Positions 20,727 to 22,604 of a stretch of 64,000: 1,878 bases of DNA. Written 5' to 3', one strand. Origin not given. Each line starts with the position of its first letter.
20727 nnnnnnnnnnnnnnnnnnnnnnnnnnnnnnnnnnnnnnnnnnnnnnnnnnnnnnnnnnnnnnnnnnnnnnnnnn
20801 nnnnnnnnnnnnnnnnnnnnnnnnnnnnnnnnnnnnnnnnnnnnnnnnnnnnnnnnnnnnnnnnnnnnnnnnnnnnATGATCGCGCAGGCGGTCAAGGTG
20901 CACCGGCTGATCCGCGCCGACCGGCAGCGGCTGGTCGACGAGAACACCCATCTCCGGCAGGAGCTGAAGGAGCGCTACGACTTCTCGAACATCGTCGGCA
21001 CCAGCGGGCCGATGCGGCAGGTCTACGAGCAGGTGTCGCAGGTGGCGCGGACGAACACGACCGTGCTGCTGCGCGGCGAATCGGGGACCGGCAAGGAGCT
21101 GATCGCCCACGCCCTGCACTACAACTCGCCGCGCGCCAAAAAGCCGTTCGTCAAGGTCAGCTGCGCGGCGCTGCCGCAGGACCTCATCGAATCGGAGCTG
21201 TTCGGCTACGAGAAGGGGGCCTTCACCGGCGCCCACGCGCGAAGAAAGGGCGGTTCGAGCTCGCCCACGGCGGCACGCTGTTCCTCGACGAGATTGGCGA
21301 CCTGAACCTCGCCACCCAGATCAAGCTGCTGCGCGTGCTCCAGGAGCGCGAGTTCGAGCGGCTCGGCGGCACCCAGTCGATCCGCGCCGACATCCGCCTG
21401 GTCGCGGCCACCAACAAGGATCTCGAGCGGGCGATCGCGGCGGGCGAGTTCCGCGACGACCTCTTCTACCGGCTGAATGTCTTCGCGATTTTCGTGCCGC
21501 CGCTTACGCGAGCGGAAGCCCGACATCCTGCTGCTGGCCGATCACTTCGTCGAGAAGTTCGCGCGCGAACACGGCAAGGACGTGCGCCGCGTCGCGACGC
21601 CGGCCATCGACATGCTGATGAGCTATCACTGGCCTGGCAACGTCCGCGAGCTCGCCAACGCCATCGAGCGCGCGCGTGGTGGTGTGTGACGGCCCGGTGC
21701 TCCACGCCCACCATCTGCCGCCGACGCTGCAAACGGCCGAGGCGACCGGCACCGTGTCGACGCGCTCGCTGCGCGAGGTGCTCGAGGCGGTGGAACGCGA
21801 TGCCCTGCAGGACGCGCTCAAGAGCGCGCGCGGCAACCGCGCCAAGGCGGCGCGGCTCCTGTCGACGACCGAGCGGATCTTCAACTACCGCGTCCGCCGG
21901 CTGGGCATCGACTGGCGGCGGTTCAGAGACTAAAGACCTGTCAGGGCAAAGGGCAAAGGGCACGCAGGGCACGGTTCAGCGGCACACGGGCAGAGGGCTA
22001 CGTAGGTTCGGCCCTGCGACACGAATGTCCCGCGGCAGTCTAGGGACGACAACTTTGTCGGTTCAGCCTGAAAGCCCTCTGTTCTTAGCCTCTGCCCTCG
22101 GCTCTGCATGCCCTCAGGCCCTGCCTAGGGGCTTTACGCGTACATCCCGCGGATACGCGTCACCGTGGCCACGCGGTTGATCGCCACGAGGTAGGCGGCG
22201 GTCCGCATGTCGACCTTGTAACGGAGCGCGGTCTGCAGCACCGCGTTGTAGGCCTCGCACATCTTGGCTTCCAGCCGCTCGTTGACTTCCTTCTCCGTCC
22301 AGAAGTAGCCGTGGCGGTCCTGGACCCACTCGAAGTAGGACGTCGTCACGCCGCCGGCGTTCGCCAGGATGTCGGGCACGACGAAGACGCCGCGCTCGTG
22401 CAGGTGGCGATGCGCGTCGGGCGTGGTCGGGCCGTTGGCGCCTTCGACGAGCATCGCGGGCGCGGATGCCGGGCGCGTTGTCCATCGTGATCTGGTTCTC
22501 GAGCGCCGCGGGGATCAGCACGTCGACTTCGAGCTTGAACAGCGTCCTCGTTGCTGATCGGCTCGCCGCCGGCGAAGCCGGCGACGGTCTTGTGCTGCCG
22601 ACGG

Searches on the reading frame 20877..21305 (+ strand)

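Call 22: search_protein_families(library=pfam, proteins=[window:20877-21305:+], max_evalue=0.01)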
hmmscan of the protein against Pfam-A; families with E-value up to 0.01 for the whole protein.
window:20877-21305:+ (142 aa): 3 families
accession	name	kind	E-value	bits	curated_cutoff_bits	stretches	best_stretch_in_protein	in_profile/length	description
PF00158.32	Sigma54_activat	-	3.7e-34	118.3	20.2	1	39-125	1-87/168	Sigma-54 interaction domain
PF14532.12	Sigma54_activ_2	-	1.6e-10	41.8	25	1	40-106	1-67/138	Sigma-54 interaction domain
PF20720.3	nSTAND3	-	0.002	18.3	27.2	1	48-87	5-44/155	Novel STAND NTPase 3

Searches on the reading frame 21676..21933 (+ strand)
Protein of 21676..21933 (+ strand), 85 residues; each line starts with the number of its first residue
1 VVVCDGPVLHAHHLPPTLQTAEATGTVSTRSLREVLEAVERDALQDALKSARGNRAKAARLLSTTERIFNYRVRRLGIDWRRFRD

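Call 23: search_protein_families(library=pfam, proteins=[window:21676-21933:+], max_evalue=0.01)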
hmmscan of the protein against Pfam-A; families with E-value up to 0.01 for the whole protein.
window:21676-21933:+ (85 aa): 2 families
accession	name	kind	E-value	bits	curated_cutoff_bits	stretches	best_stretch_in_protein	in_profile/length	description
PF02954.25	HTH_8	-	3.4e-08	33.5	22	1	36-72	2-38/42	Bacterial regulatory protein, Fis family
PF18024.7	HTH_50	-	0.005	16.9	27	1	30-61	2-33/50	Helix-turn-helix domain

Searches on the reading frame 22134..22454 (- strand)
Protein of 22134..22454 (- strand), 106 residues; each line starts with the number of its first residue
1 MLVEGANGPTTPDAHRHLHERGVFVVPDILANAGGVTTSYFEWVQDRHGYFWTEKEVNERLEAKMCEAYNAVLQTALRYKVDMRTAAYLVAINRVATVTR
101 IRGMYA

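Call 23: search_protein_families(library=pfam, proteins=[window:22134-22454:-], max_evalue=0.01)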
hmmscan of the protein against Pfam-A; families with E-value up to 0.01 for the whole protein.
window:22134-22454:- (106 aa): 1 family
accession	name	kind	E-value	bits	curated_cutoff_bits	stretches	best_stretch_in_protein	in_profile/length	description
PF00208.27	ELFV_dehydrog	-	5.7e-38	131.4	23.4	1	2-103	140-241/241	Glutamate/Leucine/Phenylalanine/Valine dehydrogenase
